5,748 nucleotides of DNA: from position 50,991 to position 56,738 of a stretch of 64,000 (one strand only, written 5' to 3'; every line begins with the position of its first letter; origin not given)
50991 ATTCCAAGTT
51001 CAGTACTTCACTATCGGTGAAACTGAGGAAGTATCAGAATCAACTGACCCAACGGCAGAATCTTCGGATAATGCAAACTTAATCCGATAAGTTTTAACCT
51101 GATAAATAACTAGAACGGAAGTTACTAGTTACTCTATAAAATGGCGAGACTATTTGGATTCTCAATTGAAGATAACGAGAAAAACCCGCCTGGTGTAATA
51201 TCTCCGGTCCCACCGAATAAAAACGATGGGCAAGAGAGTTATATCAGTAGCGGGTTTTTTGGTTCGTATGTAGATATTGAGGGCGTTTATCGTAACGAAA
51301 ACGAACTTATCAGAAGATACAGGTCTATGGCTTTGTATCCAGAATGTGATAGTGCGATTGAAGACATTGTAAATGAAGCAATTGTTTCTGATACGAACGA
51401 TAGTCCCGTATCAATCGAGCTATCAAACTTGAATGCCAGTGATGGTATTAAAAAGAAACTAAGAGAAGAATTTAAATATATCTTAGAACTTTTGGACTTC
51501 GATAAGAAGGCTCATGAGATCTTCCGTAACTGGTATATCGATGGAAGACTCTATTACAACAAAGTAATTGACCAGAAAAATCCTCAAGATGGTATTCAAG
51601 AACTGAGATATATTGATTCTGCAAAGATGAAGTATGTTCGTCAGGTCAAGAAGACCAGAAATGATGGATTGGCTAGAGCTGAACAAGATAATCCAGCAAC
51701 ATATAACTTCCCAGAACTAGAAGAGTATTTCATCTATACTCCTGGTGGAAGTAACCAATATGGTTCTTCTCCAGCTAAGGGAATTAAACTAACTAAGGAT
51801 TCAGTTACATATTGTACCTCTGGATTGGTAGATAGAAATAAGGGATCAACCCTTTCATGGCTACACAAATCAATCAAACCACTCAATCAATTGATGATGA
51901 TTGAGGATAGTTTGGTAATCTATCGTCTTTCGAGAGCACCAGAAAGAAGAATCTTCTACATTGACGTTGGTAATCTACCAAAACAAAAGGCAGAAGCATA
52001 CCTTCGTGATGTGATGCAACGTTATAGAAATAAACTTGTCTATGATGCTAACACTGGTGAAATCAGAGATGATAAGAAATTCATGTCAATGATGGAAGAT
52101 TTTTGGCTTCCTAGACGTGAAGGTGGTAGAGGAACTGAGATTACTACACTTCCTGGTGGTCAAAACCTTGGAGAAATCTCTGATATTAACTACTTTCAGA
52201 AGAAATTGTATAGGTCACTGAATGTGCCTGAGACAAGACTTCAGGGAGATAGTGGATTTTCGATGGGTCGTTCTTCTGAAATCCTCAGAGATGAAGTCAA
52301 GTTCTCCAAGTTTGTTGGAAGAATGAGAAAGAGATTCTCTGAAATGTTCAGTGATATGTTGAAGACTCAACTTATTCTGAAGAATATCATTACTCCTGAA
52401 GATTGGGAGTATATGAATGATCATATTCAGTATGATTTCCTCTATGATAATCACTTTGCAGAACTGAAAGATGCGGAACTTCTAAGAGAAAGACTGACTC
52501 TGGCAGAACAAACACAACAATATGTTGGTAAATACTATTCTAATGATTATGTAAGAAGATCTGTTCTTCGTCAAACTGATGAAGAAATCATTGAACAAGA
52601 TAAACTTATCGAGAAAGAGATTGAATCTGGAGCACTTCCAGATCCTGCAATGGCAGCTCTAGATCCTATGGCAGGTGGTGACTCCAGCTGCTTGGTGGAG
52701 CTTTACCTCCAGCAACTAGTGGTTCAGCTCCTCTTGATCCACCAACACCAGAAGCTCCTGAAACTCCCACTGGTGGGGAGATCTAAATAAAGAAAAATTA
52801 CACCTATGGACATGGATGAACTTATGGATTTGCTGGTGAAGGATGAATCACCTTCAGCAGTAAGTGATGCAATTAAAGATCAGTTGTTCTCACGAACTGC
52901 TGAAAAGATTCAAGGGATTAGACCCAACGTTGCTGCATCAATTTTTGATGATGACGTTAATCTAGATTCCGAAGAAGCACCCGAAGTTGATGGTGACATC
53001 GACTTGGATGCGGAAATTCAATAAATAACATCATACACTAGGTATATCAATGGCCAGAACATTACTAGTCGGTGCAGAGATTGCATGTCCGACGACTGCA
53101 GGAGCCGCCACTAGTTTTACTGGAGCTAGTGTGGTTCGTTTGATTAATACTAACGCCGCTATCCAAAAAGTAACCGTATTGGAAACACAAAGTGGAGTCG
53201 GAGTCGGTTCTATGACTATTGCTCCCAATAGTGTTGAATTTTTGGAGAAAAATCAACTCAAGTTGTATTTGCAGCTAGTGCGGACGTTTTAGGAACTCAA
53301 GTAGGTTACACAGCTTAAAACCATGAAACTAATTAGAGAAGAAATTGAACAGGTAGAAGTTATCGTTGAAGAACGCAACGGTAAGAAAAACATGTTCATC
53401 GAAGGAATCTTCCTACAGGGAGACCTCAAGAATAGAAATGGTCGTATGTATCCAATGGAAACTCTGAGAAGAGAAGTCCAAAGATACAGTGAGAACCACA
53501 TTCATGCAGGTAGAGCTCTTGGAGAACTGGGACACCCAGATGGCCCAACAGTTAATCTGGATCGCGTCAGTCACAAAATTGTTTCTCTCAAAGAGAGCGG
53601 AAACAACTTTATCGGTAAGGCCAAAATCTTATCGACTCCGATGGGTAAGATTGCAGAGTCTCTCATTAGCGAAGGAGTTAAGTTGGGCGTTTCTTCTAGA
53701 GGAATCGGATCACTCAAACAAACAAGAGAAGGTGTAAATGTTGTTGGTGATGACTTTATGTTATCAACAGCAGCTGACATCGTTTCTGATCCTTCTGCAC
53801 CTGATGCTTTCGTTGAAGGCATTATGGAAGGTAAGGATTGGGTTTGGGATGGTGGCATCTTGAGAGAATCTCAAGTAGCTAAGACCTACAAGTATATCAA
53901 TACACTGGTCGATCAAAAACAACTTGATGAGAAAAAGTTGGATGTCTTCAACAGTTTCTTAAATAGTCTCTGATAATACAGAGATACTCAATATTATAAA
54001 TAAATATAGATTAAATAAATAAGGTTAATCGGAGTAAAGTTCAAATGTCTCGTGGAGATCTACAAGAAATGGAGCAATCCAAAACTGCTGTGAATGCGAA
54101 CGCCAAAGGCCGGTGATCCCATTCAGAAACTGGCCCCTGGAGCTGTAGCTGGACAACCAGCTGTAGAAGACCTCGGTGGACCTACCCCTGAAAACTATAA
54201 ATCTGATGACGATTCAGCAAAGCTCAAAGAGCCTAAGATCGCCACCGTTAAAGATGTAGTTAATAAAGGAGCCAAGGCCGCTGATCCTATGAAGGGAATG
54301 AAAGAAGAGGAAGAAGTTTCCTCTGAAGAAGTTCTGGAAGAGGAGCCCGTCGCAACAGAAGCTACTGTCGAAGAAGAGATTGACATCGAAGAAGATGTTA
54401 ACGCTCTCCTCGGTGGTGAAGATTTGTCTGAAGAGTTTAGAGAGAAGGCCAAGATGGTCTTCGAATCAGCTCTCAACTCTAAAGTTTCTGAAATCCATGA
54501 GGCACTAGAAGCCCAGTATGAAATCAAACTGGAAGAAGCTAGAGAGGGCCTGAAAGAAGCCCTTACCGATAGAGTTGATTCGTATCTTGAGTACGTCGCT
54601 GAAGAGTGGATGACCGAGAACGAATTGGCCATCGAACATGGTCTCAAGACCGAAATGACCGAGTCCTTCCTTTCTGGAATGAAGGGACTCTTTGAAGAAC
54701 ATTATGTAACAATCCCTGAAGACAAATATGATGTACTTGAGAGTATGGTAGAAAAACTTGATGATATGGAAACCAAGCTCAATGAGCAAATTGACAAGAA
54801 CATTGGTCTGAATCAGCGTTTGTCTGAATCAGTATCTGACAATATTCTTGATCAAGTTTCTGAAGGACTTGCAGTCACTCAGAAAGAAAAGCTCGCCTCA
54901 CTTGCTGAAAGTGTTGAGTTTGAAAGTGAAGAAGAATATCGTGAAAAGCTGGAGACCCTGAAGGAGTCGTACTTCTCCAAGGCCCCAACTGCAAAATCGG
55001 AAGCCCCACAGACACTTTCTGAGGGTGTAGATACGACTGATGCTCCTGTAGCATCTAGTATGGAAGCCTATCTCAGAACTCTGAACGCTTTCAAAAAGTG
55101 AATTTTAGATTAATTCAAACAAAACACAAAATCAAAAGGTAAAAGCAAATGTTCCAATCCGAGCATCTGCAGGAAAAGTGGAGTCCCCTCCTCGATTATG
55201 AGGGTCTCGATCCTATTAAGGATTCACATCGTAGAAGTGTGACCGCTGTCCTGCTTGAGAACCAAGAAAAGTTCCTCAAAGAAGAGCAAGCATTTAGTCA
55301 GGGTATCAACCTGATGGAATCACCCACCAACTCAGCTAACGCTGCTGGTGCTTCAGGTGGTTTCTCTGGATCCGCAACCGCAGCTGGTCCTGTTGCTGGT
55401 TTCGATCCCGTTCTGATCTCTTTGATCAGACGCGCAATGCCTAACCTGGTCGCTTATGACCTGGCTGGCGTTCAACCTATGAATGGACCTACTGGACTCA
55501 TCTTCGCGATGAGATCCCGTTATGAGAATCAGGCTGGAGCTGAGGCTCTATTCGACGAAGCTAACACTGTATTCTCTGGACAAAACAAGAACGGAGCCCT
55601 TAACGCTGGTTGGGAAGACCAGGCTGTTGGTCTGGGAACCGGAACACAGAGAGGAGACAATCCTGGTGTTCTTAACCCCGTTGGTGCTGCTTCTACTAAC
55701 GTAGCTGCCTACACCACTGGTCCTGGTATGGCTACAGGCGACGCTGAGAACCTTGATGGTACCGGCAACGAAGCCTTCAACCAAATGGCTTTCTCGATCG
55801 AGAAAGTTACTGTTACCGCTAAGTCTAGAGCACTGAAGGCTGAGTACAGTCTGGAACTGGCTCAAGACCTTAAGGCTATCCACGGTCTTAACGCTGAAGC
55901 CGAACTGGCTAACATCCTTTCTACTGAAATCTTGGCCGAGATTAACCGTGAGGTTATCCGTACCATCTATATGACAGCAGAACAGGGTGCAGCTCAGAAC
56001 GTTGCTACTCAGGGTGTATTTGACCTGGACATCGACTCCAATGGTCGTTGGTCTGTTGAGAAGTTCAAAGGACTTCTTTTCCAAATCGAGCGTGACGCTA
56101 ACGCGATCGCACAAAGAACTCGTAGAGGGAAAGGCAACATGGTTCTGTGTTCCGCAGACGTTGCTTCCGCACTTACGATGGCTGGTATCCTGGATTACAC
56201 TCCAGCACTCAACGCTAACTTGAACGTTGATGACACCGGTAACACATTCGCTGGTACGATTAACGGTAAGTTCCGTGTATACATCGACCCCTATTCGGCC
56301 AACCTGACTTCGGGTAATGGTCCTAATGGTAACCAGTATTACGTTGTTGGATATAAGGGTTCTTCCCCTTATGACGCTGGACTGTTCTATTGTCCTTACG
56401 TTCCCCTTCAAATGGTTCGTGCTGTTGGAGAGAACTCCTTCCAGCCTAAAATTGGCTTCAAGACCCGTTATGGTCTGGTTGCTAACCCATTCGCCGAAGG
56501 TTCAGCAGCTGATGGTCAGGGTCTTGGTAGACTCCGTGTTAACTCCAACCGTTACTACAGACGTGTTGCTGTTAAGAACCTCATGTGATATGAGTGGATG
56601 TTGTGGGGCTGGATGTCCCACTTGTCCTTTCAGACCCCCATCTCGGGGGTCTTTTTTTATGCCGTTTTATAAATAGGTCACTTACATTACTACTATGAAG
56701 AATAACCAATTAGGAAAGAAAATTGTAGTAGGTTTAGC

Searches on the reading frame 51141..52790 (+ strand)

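Call 12: search_protein_families(library=phrogs, proteins=[window:51141-52790:+])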
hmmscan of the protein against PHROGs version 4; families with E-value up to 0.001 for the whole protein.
window:51141-52790:+ (549 aa): 1 family
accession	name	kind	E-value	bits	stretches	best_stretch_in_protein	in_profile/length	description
phrog_213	-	head and packaging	5.8e-224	745.5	1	1-515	2-519/528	portal protein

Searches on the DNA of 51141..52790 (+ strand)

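Call 23: search_dna_similar(query=window:51141-52790:+, collection=phages, mode=distant, max_rows=25)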
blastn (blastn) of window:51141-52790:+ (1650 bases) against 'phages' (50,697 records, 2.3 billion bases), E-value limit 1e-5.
Records with a match: 521; places in all: 521; records where one place covers at least 80% of the query: 41.
Best place of each record, by identity: 60-80% 521.
By first word of the organism name: Synechococcus 381; Cyanophage 62; Prochlorococcus 24; Vibrio 20; Aeromonas 10; Marine 8; Methylophilales 4; Pelagibacter 3; Stenotrophomonas 3; Ochrobactrum 1; and 5 more.
By host as written in the record: - 183; Synechococcus 107; Synechococcus sp. 41; Synechococcus sp. WH7803 28; Synechococcus sp. WH8102 20; Synechococcus sp. MW02 19; Synechococcus sp. WH 7803 15; Synechococcus sp. WH8109 6; and 48 more.
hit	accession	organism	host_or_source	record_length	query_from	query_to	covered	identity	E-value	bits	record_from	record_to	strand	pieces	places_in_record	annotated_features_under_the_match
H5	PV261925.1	Synechococcus phage RB11-B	Synechococcus sp. MW02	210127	1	1506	91%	77.2%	0e+0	1171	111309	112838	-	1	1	portal protein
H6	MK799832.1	Synechococcus phage S-B05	Synechococcus sp. MW02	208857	1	1506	91%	76.9%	0e+0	1159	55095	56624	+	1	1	portal vertex of the head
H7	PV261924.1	Synechococcus phage RN05-S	Synechococcus sp. MW02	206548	1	1506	91%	76.8%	0e+0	1150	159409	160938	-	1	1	portal protein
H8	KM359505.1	Prochlorococcus phage P-TIM68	Prochlorococcus sp. MIT9515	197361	1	1506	91%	76.4%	0e+0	1109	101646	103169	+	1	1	putative portal vertex protein of head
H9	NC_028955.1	Prochlorococcus phage P-TIM68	Prochlorococcus sp. MIT9515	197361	1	1506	91%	76.4%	0e+0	1109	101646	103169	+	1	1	portal protein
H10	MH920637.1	Synechococcus phage S-B43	Synechococcus sp. MW02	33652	1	1506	91%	76.1%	0e+0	1100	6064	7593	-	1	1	portal vertex of the head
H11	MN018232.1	Synechococcus phage S-B43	Synechococcus sp. MW02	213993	1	1506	91%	76.1%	0e+0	1100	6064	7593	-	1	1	portal vertex of the head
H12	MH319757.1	Marine virus AG-345-O18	single cell amplified by WGA-X; seawater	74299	1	1527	93%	73.0%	0e+0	874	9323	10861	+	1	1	record has no annotation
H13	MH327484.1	Marine virus AG-341-P01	single cell amplified by WGA-X; seawater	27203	1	1527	93%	72.9%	0e+0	863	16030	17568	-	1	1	record has no annotation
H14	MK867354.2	Synechococcus phage S-SCSM1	Synechococcus sp. WH 7803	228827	1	1510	92%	72.9%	0e+0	873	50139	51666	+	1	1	portal protein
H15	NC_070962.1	Synechococcus phage S-SCSM1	Synechococcus sp. WH 7803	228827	1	1510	92%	72.9%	0e+0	873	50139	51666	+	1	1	portal protein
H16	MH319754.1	Marine virus AG-345-L05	single cell amplified by WGA-X; seawater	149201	1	1505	91%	70.0%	0e+0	655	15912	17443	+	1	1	record has no annotation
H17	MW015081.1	Synechococcus phage S-SRM01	Synechococcus sp. KCZYC6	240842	1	1455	88%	70.9%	0e+0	689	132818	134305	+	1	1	portal vertex protein of head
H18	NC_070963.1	Synechococcus phage S-SRM01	Synechococcus sp. KCZYC6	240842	1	1455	88%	70.9%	0e+0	689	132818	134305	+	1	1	portal protein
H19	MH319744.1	Marine virus AG-345-E15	single cell amplified by WGA-X; seawater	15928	61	1508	88%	70.7%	0e+0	691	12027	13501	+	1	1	record has no annotation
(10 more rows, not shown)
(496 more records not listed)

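Call 41: get_annotated_region(hit=H9, flank=1000)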
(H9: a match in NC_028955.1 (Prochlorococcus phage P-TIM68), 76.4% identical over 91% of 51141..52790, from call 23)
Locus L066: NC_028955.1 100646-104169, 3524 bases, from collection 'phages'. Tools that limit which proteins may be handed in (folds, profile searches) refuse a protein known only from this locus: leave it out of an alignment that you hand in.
description: Prochlorococcus phage P-TIM68, complete genome.
organism: Prochlorococcus phage P-TIM68 (NCBI taxid 1542477)
taxonomy: Viruses; Duplodnaviria; Heunggongvirae; Uroviricota; Caudoviricetes; Kyanoviridae; Haifavirus; Haifavirus tim68
host: Prochlorococcus sp. MIT9515; source: -; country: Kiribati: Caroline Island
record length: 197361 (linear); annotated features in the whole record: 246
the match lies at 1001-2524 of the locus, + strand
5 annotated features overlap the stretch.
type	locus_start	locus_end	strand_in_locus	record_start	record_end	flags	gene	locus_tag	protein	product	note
CDS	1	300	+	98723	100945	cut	-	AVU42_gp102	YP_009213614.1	tail sheath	-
CDS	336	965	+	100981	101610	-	-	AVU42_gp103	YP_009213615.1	tail tube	-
CDS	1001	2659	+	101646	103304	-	-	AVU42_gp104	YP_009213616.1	portal protein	-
CDS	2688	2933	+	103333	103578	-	-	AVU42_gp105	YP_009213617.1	hypothetical protein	-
CDS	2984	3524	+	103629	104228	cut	-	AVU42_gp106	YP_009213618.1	hypothetical protein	-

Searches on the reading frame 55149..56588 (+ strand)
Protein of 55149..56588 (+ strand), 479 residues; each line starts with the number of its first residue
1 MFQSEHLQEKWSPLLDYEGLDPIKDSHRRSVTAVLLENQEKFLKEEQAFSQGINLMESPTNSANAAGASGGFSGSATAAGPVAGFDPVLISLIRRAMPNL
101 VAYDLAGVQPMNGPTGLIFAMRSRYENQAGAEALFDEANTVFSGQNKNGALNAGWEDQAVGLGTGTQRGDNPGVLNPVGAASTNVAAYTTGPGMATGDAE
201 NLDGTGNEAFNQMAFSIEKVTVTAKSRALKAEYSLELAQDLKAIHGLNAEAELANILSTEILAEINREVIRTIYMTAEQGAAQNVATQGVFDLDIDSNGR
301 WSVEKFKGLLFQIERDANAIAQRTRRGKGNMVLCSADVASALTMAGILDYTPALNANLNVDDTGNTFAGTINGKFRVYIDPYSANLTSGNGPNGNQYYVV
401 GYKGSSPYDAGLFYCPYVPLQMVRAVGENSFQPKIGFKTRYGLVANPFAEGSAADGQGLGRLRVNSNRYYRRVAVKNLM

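Call 12: search_protein_families(library=phrogs, proteins=[window:55149-56588:+])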
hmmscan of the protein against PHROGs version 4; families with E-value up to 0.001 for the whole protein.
window:55149-56588:+ (479 aa): 4 families
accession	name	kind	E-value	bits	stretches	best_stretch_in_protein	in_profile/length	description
phrog_138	-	head and packaging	3.1e-171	571.3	1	3-479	2-444/444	major head protein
phrog_696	-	head and packaging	3.7e-06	27.5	1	67-89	10-32/263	major head protein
phrog_1014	-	unknown function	4.7e-05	23.2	1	212-412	321-509/567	-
phrog_12830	-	head and packaging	0.00074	20.8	0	90-119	97-126/128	major head protein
